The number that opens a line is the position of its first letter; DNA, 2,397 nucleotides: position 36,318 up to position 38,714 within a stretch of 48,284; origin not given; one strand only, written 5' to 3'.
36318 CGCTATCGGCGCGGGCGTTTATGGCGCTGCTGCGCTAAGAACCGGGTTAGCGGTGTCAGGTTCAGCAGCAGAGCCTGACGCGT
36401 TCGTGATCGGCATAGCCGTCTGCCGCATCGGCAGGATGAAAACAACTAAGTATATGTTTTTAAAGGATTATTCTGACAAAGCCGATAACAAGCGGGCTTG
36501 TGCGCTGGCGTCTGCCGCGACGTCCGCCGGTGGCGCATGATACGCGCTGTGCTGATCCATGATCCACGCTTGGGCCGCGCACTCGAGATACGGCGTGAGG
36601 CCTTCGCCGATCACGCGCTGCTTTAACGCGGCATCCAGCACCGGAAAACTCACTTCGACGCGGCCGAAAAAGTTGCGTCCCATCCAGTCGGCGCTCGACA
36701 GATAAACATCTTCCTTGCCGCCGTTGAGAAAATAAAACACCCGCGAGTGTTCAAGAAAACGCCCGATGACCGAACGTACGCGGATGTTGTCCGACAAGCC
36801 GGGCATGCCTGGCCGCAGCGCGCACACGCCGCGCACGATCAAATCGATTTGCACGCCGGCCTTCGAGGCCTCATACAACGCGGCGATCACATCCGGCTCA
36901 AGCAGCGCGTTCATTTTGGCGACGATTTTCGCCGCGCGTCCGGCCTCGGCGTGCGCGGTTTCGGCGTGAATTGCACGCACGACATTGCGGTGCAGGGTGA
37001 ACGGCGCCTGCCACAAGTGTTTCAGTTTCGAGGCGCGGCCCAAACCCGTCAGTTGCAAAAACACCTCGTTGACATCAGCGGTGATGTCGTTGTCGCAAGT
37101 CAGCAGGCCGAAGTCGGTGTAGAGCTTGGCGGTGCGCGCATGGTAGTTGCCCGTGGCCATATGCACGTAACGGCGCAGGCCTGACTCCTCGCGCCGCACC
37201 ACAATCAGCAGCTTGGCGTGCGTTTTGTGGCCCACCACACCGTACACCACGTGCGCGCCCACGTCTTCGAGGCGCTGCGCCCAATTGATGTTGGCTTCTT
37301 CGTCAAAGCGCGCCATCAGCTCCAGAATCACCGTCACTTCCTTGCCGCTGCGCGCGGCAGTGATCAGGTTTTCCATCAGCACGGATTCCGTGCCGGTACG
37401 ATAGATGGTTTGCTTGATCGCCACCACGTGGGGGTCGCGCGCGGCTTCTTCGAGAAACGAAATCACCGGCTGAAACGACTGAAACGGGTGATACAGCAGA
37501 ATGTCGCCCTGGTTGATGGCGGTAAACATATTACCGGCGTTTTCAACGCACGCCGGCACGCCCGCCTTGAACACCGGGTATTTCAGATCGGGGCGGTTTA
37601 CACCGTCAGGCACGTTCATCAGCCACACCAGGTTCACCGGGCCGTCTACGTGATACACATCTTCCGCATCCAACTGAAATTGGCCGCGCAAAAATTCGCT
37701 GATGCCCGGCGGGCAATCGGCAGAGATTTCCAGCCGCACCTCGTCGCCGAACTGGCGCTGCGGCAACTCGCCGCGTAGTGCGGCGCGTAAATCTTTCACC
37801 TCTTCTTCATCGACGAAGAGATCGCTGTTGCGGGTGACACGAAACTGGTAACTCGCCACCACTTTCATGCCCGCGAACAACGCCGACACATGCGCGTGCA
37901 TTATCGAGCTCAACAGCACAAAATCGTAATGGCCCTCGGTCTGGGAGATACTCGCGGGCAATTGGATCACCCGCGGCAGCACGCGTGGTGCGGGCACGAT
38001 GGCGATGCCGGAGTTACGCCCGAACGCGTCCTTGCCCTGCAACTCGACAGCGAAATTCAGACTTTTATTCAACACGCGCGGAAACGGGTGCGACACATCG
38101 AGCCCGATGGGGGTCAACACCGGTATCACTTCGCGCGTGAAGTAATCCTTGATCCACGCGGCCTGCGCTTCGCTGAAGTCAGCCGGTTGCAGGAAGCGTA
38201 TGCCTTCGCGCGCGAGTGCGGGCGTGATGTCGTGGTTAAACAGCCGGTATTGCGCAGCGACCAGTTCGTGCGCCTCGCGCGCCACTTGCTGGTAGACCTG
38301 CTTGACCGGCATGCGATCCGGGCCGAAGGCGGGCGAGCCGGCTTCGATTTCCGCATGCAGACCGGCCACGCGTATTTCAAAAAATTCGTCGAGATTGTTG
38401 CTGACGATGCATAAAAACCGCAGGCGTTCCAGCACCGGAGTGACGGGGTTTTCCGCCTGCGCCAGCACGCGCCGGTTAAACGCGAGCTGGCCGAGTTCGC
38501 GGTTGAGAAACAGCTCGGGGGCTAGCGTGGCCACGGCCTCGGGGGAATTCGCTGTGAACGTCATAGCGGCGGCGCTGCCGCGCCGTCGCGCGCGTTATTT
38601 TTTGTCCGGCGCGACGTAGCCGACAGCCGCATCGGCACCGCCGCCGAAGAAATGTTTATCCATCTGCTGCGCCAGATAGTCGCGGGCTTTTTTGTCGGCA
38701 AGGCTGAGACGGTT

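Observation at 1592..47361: Recurrent AT-rich box of about 20 nt (near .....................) at gene boundaries, in both orientations and in different reading frames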

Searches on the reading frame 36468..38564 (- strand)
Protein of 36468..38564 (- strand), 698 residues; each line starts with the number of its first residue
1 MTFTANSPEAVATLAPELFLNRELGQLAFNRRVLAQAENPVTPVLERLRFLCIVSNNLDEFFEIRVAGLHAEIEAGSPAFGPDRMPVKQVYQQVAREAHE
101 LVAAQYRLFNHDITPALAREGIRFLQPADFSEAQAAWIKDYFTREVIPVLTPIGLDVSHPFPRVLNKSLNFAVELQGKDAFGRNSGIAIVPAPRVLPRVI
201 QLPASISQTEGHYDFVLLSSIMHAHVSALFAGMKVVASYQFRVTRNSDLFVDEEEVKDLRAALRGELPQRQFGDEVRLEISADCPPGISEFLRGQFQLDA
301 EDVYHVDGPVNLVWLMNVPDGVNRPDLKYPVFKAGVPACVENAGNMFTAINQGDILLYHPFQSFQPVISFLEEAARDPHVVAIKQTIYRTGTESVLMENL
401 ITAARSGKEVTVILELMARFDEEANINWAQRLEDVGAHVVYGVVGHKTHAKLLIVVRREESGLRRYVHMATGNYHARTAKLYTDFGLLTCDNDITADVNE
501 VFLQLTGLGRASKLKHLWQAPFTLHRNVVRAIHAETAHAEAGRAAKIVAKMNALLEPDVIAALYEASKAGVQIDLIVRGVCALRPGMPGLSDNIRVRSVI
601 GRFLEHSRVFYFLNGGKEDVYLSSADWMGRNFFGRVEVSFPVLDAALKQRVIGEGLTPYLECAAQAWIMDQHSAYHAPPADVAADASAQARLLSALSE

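Call 15: find_related_loci(query=window:36468-38564:-, collection=genome_contigs, flank=10000)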
Query window:36468-38564:- (698 aa) in genome_contigs; peptide patterns used: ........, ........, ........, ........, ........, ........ (x = any residue, [..] = any of these).
600 stretches matched a pattern (row limit reached: there are more); 587 encode a relative of the query (tblastn E <= 1e-3); the best 80 are kept; 80 distinct loci.
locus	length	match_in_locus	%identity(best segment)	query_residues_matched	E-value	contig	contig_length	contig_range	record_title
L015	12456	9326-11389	78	12-698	0e+0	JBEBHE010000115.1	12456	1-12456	MAG: Burkholderiales bacterium isolate ATF_14 NODE_2486_length_12456_cov_5.548515, whole genome shotgun sequence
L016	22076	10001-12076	75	14-697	0e+0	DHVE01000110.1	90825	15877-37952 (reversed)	MAG TPA_asm: Betaproteobacteria bacterium UBA5216 UBA5216_contig_360, whole genome shotgun sequence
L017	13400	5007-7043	72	17-697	0e+0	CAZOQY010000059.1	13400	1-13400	MAG TPA_asm: uncultured Streptomycetaceae bacterium isolate SRP287051_co2_186 genome assembly, contig: NODE_8123_length_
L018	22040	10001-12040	72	16-697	0e+0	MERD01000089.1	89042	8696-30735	MAG: Betaproteobacteria bacterium RIFCSPLOWO2_02_FULL_67_26 rifcsplowo2_02_scaffold_448, whole genome shotgun sequence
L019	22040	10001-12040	73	16-697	0e+0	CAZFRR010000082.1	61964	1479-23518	MAG TPA_asm: uncultured Streptomycetaceae bacterium isolate binchicken_co165_43 genome assembly, contig: k141_1053482, w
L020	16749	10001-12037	71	17-697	0e+0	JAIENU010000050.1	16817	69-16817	MAG: Burkholderiales bacterium isolate co.spades.DASTOOL.1kb_049 c_000000435153, whole genome shotgun sequence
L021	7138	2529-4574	70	14-697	0e+0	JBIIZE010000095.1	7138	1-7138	MAG: Burkholderiales bacterium isolate ME2005-11-08_3300042400_group2_bin9 Rohwer_bin2381_scaffold_8819_c1, whole genome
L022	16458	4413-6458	70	14-697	0e+0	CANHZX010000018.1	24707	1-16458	MAG: Betaproteobacteria bacterium isolate RE-4nov15-132 genome assembly, contig: RE-4nov15-C2443, whole genome shotgun s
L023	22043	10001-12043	71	16-698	0e+0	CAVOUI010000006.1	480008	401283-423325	MAG: uncultured beta proteobacterium isolate MFD10007.bin.2.149 genome assembly, contig: contig_12174, whole genome shot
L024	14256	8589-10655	69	17-698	0e+0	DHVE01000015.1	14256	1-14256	MAG TPA_asm: Betaproteobacteria bacterium UBA5216 UBA5216_contig_372, whole genome shotgun sequence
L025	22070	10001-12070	66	8-697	0e+0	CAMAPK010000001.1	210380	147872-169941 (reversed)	MAG: Nitrosovibrio sp. Nv4 isolate LH-02apr19-167 genome assembly, contig: LH-02apr19-C12, whole genome shotgun sequence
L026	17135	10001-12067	67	8-697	0e+0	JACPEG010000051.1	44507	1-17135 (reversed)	MAG: Betaproteobacteria bacterium isolate NC_groundwater_329_Ag_B-0.1um_65_19 GD18-4_B1_scaffold_1434310, whole genome s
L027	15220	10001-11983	68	16-680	0e+0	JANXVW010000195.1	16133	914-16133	MAG: Betaproteobacteria bacterium isolate GL140_1_metabat_206_sub GL140_1_k141_450867, whole genome shotgun sequence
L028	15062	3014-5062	66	15-697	0e+0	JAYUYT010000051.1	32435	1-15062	MAG: Nitrosospira sp. isolate GL139_UP_metabat_62 GL139_UP_metabat_62_50, whole genome shotgun sequence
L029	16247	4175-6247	65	8-697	0e+0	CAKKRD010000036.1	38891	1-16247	Nitrosomonadaceae bacterium isolate Hainich-H51-bin263-1 genome assembly, contig: H51-bin263_1_Hain_H51_02um_R2_274_leng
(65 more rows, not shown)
